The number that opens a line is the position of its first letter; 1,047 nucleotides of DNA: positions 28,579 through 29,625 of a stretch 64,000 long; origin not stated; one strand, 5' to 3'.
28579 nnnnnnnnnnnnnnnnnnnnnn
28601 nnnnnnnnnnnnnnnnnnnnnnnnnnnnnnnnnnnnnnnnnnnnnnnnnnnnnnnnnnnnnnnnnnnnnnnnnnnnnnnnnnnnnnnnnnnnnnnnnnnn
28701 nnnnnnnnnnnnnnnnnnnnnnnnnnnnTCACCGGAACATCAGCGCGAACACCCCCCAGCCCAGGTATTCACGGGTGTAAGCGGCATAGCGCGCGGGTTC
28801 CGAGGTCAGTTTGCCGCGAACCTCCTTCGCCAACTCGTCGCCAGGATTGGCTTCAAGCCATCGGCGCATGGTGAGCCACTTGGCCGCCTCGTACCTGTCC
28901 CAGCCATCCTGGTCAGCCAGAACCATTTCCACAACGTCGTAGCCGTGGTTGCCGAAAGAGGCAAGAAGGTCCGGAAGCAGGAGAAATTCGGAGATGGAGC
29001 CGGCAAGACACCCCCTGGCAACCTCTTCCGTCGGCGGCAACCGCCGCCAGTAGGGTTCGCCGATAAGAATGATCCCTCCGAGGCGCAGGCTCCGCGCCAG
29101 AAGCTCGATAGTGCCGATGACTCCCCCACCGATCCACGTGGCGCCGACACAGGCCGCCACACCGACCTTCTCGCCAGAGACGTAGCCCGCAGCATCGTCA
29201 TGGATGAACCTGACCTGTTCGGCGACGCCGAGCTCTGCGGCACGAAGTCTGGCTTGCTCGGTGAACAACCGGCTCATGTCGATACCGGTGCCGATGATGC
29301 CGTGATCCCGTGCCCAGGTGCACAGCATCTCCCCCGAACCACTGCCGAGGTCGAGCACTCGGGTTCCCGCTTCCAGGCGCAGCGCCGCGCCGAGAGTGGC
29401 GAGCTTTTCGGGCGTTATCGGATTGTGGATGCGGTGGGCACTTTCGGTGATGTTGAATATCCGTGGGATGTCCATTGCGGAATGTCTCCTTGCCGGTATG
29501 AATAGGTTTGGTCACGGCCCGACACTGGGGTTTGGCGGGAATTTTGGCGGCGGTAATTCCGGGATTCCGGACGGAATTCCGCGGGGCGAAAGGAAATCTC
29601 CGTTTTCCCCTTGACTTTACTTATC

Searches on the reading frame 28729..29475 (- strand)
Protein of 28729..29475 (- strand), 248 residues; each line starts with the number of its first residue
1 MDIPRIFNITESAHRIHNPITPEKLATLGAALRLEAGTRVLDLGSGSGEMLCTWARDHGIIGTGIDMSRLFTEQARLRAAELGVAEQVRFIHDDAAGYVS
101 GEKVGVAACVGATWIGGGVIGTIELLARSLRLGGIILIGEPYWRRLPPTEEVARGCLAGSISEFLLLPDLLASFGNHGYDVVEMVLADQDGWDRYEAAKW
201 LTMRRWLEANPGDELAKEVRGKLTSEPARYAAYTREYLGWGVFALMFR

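Call 15: search_protein_families(library=pfam, proteins=[window:28729-29475:-], max_evalue=0.01)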
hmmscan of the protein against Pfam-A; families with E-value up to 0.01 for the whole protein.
window:28729-29475:- (248 aa): 8 families
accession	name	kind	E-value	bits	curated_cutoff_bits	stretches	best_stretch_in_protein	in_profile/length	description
PF13649.12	Methyltransf_25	-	2.9e-07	31.5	27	1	40-112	1-73/97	Methyltransferase domain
PF13847.12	Methyltransf_31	-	7.5e-07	29.4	27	1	35-138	2-109/145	Methyltransferase domain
PF02353.26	CMAS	-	6.1e-05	22.9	27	1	24-89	50-115/273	Mycolic acid cyclopropane synthetase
PF13489.12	Methyltransf_23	-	0.00012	22.3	27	1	30-75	14-60/164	Methyltransferase domain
PF08241.18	Methyltransf_11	-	0.0003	21.8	21.2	1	41-136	1-93/95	Methyltransferase domain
PF07021.18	MetW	-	0.00082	19.5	21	1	34-69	11-46/193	Methionine biosynthesis protein MetW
PF08242.18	Methyltransf_12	-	0.0012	20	30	1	41-97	1-60/98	Methyltransferase domain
PF01135.25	PCMT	-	0.0014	18.8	20.3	1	22-97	59-136/210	Protein-L-isoaspartate(D-aspartate) O-methyltransferase (PCMT)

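Call 18: search_protein_families(library=ncbifam, proteins=[window:28729-29475:-], max_evalue=0.001)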
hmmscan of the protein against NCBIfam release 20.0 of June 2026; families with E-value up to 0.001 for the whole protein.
window:28729-29475:- (248 aa): 15 families
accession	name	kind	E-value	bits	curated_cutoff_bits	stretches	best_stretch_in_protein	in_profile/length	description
NF043040.1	corrin_prot_MT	hypoth_equivalog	2.1e-08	33.8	180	1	35-97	39-101/216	corrinoid protein-associated methyltransferase CpaM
NF045667.1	MTase_DVU1556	equivalog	8.8e-07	28.6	155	1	30-85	16-71/213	DVU_1556 family methyltransferase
NF040703.1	cyclopro_CfaB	exception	9.8e-07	27.9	650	1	23-95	146-218/393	C17 cyclopropane fatty acid synthase CfaB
NF050150.1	RiPP_MTase_ApyS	equivalog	2.9e-06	26.7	400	1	38-96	143-202/323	RiPP biosynthesis methyltransferase ApyS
NF053839.1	CPFASynBruc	equivalog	8.4e-06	25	600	1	28-94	166-232/410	cyclopropane fatty acid synthase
TIGR02021.1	BchM-ChlM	equivalog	3.3e-05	23.4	158.9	1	26-94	46-111/218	magnesium protoporphyrin IX methyltransferase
TIGR01934.1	MenG_MenH_UbiE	subfamily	8.4e-05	22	158.35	1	32-96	35-98/223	ubiquinone/menaquinone biosynthesis methyltransferase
NF008686.0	PRK11705.1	equivalog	9.3e-05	21.6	400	1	23-85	154-216/383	cyclopropane fatty acyl phospholipid synthase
NF008823.0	PRK11873.1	subfamily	0.00012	21.6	263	1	32-92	73-134/272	arsenite methyltransferase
NF001244.0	PRK00216.1-5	equivalog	0.00012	21.4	216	1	34-96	46-110/236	bifunctional demethylmenaquinone methyltransferase/2-methoxy-6-polyprenyl-1,4-benzoquinol methylase UbiE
TIGR02081.1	metW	equivalog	0.00015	21.3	189.5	1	34-69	11-46/194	methionine biosynthesis protein MetW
TIGR02469.1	CbiT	equivalog_domain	0.00016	21.9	78.3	1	30-138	13-120/124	precorrin-6Y C5,15-methyltransferase (decarboxylating) subunit CbiT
TIGR01983.1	UbiG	equivalog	0.0003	20.2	102.95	1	36-95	49-106/228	bifunctional 2-polyprenyl-6-hydroxyphenol methylase/3-demethylubiquinol 3-O-methyltransferase UbiG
TIGR04543.1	ketoArg_3Met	equivalog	0.00037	19.7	425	1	35-102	148-215/336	2-ketoarginine methyltransferase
TIGR03534.1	RF_mod_PrmC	equivalog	0.00064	19.2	199.1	0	36-99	88-151/253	peptide chain release factor N(5)-glutamine methyltransferase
